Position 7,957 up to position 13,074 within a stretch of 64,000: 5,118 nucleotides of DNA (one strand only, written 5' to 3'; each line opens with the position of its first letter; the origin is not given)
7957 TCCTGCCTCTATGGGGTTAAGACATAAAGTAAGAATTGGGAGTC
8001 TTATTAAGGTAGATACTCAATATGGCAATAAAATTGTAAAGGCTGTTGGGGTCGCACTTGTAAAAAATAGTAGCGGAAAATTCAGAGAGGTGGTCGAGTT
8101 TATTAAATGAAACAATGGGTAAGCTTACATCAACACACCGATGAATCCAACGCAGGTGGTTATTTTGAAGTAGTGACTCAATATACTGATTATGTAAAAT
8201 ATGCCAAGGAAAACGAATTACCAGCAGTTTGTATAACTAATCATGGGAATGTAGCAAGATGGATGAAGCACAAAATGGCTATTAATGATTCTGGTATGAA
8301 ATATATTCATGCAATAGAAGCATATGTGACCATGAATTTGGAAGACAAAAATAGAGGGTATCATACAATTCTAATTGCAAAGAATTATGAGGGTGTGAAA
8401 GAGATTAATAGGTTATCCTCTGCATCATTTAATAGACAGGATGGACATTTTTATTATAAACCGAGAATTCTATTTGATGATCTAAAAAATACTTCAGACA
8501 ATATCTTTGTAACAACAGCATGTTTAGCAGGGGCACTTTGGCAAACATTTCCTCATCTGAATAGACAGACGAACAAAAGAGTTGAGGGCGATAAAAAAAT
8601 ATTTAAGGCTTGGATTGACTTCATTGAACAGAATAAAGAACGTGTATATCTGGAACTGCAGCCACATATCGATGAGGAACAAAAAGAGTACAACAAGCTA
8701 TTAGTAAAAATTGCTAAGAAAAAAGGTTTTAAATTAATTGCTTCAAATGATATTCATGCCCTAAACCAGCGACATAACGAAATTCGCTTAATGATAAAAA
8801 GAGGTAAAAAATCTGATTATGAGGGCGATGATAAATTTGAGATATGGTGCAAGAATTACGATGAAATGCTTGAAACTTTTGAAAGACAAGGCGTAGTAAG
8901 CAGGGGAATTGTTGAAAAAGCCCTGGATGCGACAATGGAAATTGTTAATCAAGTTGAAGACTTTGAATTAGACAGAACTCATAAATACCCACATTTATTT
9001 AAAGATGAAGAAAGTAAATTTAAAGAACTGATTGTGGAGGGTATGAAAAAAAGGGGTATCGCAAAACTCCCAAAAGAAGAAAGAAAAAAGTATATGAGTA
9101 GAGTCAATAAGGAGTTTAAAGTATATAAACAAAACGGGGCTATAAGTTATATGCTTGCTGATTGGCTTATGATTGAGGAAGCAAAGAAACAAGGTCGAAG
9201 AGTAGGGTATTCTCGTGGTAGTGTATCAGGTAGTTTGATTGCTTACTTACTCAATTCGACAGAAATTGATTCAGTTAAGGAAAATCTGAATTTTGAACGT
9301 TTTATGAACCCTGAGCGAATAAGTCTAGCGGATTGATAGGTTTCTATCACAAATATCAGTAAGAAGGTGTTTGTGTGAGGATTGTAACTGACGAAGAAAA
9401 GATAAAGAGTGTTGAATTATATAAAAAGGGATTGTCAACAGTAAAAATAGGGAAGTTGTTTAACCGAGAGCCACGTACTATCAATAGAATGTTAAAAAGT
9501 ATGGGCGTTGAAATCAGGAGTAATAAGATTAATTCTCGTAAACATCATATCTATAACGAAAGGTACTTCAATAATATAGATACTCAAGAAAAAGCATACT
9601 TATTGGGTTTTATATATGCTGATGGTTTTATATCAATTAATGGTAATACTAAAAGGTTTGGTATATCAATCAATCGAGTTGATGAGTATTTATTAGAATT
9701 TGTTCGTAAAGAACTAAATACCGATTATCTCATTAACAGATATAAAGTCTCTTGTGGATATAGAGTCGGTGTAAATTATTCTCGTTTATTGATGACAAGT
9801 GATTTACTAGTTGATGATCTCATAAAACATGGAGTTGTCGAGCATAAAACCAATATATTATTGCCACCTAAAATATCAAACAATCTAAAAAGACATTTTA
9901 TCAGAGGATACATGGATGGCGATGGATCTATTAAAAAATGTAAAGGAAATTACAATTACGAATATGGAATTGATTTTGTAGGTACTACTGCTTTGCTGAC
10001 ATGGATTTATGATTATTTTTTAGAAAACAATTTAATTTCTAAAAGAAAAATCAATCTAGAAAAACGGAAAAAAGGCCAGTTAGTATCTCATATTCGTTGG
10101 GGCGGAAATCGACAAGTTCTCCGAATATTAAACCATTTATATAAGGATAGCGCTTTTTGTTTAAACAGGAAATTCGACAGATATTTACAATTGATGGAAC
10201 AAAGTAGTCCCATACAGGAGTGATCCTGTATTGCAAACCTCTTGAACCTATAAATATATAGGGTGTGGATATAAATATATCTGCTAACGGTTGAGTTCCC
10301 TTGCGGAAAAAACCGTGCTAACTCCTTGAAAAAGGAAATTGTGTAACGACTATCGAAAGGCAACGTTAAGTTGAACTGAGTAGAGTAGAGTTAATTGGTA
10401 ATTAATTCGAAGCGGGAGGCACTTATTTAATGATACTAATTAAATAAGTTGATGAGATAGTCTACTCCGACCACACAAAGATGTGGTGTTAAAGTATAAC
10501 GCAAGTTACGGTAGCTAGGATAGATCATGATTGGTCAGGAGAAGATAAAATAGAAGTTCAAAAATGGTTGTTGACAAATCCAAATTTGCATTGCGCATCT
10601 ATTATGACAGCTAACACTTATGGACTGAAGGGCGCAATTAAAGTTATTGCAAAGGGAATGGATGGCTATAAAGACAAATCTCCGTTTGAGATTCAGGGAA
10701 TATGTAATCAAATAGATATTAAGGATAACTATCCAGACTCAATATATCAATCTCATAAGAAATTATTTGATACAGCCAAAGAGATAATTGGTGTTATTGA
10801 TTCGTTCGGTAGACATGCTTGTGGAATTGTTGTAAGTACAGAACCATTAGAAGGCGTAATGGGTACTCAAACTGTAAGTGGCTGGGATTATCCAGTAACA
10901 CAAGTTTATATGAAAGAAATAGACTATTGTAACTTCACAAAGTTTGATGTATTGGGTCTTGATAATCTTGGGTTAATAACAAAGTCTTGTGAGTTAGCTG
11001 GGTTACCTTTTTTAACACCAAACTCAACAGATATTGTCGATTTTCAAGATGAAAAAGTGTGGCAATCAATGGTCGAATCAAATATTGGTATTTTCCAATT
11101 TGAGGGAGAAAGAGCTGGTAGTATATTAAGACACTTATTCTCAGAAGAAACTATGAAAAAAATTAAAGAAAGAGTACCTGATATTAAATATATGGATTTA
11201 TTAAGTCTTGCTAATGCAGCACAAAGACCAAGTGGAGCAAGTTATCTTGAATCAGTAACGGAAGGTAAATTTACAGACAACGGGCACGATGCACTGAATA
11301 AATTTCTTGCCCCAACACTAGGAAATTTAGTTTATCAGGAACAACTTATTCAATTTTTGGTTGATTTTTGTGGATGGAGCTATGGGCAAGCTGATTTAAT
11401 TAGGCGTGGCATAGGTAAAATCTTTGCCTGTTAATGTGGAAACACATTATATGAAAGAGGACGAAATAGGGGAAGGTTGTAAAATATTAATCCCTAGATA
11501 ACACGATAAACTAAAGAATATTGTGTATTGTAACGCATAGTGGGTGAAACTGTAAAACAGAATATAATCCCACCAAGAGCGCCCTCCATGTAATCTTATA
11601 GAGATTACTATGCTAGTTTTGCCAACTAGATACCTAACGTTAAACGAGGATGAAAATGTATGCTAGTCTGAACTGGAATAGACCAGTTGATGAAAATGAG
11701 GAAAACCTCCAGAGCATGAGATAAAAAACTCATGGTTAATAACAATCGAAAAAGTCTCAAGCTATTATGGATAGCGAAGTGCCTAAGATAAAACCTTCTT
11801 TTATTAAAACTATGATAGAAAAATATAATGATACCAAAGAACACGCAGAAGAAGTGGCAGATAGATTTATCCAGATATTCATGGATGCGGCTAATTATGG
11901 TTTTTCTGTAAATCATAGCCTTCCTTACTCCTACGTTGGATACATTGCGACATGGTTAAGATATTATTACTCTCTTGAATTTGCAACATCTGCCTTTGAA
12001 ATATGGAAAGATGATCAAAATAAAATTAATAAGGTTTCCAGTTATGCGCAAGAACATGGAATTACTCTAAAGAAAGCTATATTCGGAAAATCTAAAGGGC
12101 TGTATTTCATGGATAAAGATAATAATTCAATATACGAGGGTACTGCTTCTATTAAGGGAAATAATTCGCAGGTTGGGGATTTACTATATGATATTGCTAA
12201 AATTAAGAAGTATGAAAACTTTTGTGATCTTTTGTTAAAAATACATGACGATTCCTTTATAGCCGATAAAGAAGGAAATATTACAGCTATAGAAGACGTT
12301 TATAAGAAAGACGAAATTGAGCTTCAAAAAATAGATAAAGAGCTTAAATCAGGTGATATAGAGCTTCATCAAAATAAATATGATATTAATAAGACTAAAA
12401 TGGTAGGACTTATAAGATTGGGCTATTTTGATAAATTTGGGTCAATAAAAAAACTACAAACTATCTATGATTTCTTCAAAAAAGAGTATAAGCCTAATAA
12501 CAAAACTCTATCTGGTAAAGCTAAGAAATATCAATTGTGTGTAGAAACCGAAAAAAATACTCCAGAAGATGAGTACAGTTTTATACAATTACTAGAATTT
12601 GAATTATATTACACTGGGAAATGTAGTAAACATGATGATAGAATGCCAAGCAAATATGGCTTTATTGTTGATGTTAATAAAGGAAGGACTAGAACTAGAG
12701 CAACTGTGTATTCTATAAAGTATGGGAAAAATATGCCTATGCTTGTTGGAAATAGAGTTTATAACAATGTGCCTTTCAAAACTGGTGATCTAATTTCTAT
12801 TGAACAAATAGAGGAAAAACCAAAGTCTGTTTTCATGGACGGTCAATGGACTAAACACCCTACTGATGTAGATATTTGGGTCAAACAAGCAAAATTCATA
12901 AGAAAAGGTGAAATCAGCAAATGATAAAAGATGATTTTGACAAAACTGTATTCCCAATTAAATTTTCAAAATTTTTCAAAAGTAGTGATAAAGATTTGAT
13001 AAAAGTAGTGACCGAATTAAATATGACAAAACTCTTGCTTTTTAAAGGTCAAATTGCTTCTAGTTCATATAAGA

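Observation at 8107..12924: DnaE-type (C-family) replicative polymerase split into three exons by two group I introns, one carrying a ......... homing endonuclease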

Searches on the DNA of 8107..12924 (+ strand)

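Call 10: search_dna_similar(query=window:8107-12924:+, collection=phages, mode=near, max_rows=30)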
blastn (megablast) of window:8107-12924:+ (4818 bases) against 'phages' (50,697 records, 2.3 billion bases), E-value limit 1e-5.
No match.

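Call 21: search_dna_similar(query=window:8107-12924:+, collection=plasmids, mode=near, max_rows=10)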
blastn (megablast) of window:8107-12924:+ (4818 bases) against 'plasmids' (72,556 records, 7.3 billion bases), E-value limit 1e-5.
No match.
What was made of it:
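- Tried and rejected: megablast of the whole region against phages and plasmids (calls 10, 21).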

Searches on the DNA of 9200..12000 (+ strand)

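Call 3: search_rna_families(source=window, start=9200, end=12000, threshold=evalue, max_evalue=10, show_alignments=4)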
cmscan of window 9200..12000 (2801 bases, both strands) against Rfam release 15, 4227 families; matches with E-value up to 10: 5.
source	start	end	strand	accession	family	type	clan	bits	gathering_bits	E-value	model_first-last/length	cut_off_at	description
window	9311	9420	-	RF02706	TeloSII_ncR30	Gene; sRNA;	-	21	86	0.071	1-226/226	no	TeloSII non coding RNA 30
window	9999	10157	+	RF01441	S_pombe_snR46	Gene; snRNA; snoRNA; HACA-box;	CL00021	18.8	60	5.9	1-168/168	no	small nulceolar RNA snR46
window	10538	10606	+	RF01306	sR52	Gene; snRNA; snoRNA; CD-box;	-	18.3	50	1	1-60/60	no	Small nucleolar RNA sR52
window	9783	9851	+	RF01189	sn1502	Gene; snRNA; snoRNA; CD-box;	-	16.3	60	9.5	1-87/87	no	Small nucleolar RNA sn1502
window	10838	10878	+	RF03537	Flavi_TBFV_SL6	Cis-reg;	-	14.4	38.3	9.5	1-45/45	no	Tick-borne Flavivirus short stem-loop SL6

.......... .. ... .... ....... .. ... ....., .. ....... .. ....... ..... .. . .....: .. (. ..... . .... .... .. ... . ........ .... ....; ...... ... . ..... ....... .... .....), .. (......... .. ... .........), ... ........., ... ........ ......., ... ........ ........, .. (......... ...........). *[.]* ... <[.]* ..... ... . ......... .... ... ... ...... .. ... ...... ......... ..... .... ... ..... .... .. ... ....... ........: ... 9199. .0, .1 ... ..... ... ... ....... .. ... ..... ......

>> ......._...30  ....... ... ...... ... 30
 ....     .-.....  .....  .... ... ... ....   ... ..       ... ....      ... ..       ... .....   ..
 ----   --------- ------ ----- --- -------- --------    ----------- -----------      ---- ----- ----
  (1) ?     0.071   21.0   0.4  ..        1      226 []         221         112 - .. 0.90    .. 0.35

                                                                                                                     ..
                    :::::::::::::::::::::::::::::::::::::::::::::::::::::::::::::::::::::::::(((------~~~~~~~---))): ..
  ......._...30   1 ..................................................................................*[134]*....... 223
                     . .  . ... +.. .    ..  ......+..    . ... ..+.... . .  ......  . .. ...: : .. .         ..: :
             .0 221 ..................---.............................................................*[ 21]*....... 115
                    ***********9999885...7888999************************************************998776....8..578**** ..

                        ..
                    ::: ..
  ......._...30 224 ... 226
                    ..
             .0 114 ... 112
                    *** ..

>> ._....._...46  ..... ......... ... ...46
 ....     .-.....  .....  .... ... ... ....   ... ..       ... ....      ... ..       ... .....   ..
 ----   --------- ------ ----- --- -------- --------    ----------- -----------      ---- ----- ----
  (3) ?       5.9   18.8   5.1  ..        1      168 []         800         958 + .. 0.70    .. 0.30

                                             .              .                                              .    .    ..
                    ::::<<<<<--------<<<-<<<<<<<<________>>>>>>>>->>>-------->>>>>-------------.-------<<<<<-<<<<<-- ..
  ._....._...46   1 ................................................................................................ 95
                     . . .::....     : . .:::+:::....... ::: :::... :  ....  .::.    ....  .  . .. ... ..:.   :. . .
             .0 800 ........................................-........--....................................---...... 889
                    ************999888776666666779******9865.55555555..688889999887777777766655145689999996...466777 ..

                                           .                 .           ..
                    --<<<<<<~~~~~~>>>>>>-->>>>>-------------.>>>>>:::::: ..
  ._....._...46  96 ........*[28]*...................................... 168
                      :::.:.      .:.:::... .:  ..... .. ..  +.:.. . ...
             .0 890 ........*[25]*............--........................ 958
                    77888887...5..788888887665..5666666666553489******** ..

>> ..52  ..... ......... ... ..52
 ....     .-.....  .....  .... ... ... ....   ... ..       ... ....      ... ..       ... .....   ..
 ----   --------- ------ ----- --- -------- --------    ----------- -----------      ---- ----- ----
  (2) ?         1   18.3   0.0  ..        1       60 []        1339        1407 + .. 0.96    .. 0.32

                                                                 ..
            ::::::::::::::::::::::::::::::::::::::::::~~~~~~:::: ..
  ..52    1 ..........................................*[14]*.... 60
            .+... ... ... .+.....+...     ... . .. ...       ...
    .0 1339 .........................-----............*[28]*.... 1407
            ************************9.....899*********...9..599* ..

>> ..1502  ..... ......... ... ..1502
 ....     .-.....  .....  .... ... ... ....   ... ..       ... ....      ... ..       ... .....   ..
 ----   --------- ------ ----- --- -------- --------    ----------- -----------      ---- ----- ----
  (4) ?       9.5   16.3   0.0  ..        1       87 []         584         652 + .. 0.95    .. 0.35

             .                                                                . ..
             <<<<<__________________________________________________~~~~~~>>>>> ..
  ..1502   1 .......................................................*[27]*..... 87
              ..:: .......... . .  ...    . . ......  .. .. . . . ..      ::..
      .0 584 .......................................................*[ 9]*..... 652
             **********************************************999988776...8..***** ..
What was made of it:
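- On Group I intron (intron 2, 11417-11748): There is no hit at E <= 10 (call 3).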

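Call 12: search_dna_similar(query=window:9300-10560:+, collection=phages, mode=distant, max_rows=30)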
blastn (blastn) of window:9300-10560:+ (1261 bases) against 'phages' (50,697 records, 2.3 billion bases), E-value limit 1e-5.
Records with a match: 9; places in all: 9; records where one place covers at least 80% of the query: 0.
Best place of each record, by identity: 80-90% 9.
By first word of the organism name: Prevotella 4; Aeromonas 3; Bacteriophage 1; Vibrio 1.
By host as written in the record: Prevotella sp. 4; - 3; Vibrio harveyi 1; Aeromonas salmonicida 1.
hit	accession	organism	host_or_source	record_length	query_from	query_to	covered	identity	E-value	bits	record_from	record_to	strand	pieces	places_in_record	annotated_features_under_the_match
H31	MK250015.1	Prevotella phage Lak-A1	Prevotella sp.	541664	272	332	5%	82.0%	1e-6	62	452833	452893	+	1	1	record has no annotation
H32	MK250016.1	Prevotella phage Lak-A1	Prevotella sp.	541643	272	332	5%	82.0%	1e-6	62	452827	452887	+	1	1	record has no annotation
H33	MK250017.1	Prevotella phage Lak-A1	Prevotella sp.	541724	272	332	5%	82.0%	1e-6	62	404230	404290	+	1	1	record has no annotation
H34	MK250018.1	Prevotella phage Lak-A1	Prevotella sp.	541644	272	332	5%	82.0%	1e-6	62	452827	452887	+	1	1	record has no annotation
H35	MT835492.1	Bacteriophage sp.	human fecal samples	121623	276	332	5%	87.7%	8e-10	73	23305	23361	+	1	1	record has no annotation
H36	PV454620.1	Vibrio phage V6Aob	Vibrio harveyi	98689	1039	1088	4%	88.0%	1e-6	61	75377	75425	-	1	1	none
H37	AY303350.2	Aeromonas phage 25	-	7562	1042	1088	4%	89.4%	5e-6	60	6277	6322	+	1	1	43B: core DNA polymerase of replisome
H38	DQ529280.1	Aeromonas phage 25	-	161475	1042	1088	4%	89.4%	5e-6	60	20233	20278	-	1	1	43B: gp43 split DNA polymerase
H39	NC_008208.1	Aeromonas phage 25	Aeromonas salmonicida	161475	1042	1088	4%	89.4%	5e-6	60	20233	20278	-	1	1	43B: DNA polymerase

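Call 67: get_annotated_region(hit=H38, flank=2500)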
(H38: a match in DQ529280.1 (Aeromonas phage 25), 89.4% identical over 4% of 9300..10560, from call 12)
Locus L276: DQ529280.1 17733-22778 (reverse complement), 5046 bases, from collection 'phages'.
description: Aeromonas phage 25, complete genome.
organism: Aeromonas phage 25 (NCBI taxid 2911441)
taxonomy: Viruses; Duplodnaviria; Heunggongvirae; Uroviricota; Caudoviricetes; Straboviridae; Tulanevirus; Tulanevirus bteighttwo
host: -; source: -; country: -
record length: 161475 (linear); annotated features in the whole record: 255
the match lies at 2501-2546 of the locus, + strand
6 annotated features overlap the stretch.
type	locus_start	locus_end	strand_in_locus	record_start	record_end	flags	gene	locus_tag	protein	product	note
CDS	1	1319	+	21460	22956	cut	43A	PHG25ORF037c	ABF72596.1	gp43 split DNA polymerase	split gene for core polB DNA polymerase of phage replisome; N-terminal fragment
CDS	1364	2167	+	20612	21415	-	-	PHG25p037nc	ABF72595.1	GIY-YIG endonuclease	not conserved in bacteriophage 44RR2.8t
CDS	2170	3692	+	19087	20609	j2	43B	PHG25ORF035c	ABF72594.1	gp43 split DNA polymerase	split gene for core polB DNA polymerase of phage replisome; split by group IA2 intron; C-terminal fragment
CDS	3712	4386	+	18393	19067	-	42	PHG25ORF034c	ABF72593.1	gp42 dCMP hydroxymethylase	dCMP hydroxymethylase; produces modified hydroxymethylcytosine in T4 DNA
CDS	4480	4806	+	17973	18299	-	40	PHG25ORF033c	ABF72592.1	gp40 initiator of head vertex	membrane-associated protein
CDS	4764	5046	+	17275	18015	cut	-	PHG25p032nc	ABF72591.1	putative homing HNH endonuclease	not conserved in bacteriophage 44RR2.8t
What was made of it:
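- On Group I intron, subgroup IA: Intron 1 matches an intron annotated IA2 (call 67).
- Aeromonas phage 25 shows that split polymerases exist next to endonuclease genes (call 67).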

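Call 68: get_annotated_region(hit=H36, flank=2500)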
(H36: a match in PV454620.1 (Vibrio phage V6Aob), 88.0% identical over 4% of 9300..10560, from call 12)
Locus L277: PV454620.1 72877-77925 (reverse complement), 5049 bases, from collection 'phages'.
description: Vibrio phage V6Aob, complete genome.
organism: Vibrio phage V6Aob (NCBI taxid 3415737)
taxonomy: Viruses
host: Vibrio harveyi; source: surface seawater; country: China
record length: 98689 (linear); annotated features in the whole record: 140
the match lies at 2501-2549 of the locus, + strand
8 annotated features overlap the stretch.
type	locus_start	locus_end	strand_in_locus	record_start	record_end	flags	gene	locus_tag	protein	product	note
CDS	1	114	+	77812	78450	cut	V6000120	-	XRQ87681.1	HNH endonuclease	-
CDS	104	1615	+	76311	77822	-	V6000119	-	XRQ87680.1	hypothetical protein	-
CDS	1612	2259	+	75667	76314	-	V6000118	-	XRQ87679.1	hypothetical protein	-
CDS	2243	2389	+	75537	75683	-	V6000117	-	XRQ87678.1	hypothetical protein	-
CDS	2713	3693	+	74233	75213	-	V6000116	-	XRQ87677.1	DNA polymerase family B protein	-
CDS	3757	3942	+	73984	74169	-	V6000115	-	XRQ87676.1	hypothetical protein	-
CDS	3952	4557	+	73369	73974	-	V6000114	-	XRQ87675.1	hypothetical protein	-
CDS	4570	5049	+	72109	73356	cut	V6000113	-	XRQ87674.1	nucleic acid-binding OB-fold protein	-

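Call 74: search_dna_similar(query=window:11417-11748:+, collection=phages, mode=distant, max_rows=40, max_evalue=0.001)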
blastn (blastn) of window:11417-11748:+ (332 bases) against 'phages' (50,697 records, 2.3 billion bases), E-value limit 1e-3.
Records with a match: 19; places in all: 25; records where one place covers at least 80% of the query: 0.
Best place of each record, by identity: 80-90% 14; 60-80% 5.
By first word of the organism name: Bacillus 10; Clostridium 3; Yersinia 2; Mammaliicoccus 2; Clostridioides 1; Staphylococcus 1.
By host as written in the record: Bacillus subtilis 6; Yersinia enterocolitica 2; Bacillus subtilis subsp. subtilis 168 2; Clostridium botulinum type C strain C-Stockholm 2; - 1; Mammaliicoccus sciuri 1; Bacillus sp 1; Bacillus pumilus 1; and 3 more.
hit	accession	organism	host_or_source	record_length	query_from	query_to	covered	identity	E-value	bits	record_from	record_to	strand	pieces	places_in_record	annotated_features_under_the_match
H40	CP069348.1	Clostridioides phage pCD1602_4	water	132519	1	173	52%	70.9%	8e-9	66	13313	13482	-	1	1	record has no annotation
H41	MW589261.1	Staphylococcus phage vB-SscS-F1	Mammaliicoccus sciuri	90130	235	327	28%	87.1%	2e-23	114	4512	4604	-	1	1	hypothetical protein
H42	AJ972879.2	Yersinia phage phiR1-37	Yersinia enterocolitica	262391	231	327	29%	83.5%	3e-20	104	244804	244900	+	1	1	none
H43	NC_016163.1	Yersinia phage phiR1-37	Yersinia enterocolitica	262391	231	327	29%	83.5%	3e-20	104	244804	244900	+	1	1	none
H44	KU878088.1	Bacillus phage AR9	Bacillus subtilis subsp. subtilis 168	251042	232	330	30%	81.8%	1e-18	99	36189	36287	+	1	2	DNA gyrase subunit A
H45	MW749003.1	Bacillus phage vB_BspM_Internexus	Bacillus sp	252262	232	330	30%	81.8%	1e-18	99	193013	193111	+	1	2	none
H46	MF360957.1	Bacillus phage PBS1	Bacillus subtilis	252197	232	330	30%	81.8%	1e-18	99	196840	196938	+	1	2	none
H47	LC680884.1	Bacillus phage PBS1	Bacillus subtilis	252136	232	330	30%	81.8%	1e-18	99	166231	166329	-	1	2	none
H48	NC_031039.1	Bacillus phage AR9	Bacillus subtilis subsp. subtilis 168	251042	232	330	30%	81.8%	1e-18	99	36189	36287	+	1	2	DNA topoisomerase II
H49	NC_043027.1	Bacillus phage PBS1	Bacillus subtilis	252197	232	330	30%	81.8%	1e-18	99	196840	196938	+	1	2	none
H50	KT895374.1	Bacillus phage vB_BpuM-BpSp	Bacillus pumilus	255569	232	327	29%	83.3%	1e-19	102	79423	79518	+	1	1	none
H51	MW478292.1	Clostridium phage vB_CpeS-1181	Clostridium perfringens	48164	235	330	29%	81.3%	6e-17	93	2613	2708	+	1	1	terminase large subunit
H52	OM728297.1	Bacillus phage vB_BsuM-Goe21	Bacillus subtilis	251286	237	327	27%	82.4%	6e-17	93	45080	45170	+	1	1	none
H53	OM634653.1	Bacillus phage vB_BsuS_PJN02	Bacillus subtilis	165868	66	163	30%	74.7%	1e-7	64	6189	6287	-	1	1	none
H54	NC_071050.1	Bacillus phage vB_BsuS_PJN02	Bacillus subtilis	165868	66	163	30%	74.7%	1e-7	64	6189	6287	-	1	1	none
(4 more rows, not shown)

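Call 75: get_annotated_region(hit=H44, flank=1500)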
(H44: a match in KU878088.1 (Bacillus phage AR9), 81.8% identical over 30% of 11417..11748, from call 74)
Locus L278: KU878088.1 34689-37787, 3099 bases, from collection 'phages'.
description: Bacillus phage AR9, complete genome.
organism: Bacillus phage AR9 (NCBI taxid 1815509)
taxonomy: Viruses; Duplodnaviria; Heunggongvirae; Uroviricota; Caudoviricetes; Takahashivirus; Takahashivirus PBS1
host: Bacillus subtilis subsp. subtilis 168; source: -; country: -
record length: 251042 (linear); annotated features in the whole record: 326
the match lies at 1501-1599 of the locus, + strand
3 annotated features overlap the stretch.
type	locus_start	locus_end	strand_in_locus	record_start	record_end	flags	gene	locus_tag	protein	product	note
CDS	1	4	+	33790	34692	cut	-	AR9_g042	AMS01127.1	Zn finger protein of DnaJ family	-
CDS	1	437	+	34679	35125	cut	-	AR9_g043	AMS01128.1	hypothetical protein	-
CDS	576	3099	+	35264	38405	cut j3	-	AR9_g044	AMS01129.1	DNA gyrase subunit A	cd00187 - DNA topoisomerase subtype IIA, pfam03989 -DNA gyrase C- terminal domain, beta-propeller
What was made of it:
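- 11417..11748 (+): Intron 2, an ORF-less group I intron of 332 nt.
- P1 11411-11416 / 11426-11431 (U11416.G11426)
- P2 11432-11438 / 11443-11449
- P3 11457-11463 / 11580-11586
- P4 11467-11471 / 11492-11496
- P6 11501-11508 / 11519-11526
- P7 11535-11539 / 11659-11663
- P7.1 11540-11544 / 11569-11573
- P8 11587-11589 / 11650-11652, closing hairpins 11590-11608 and 11613-11629 and the invariant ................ at 11634-11649
- P9 11671-11676 / 11683-11688
- P9.1 11698-11701 / 11706-11709
- P9.2 11715-11720 / 11729-11734
- Terminal G11748. The 3' part is 82% identical to an intervening sequence of the 3-piece gyrA CDS of Bacillus phage AR9 (calls 74, 75).
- The intron 2 3' domain matches an intervening sequence of the joined gyrA CDS of phage AR9 (calls 74, 75).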
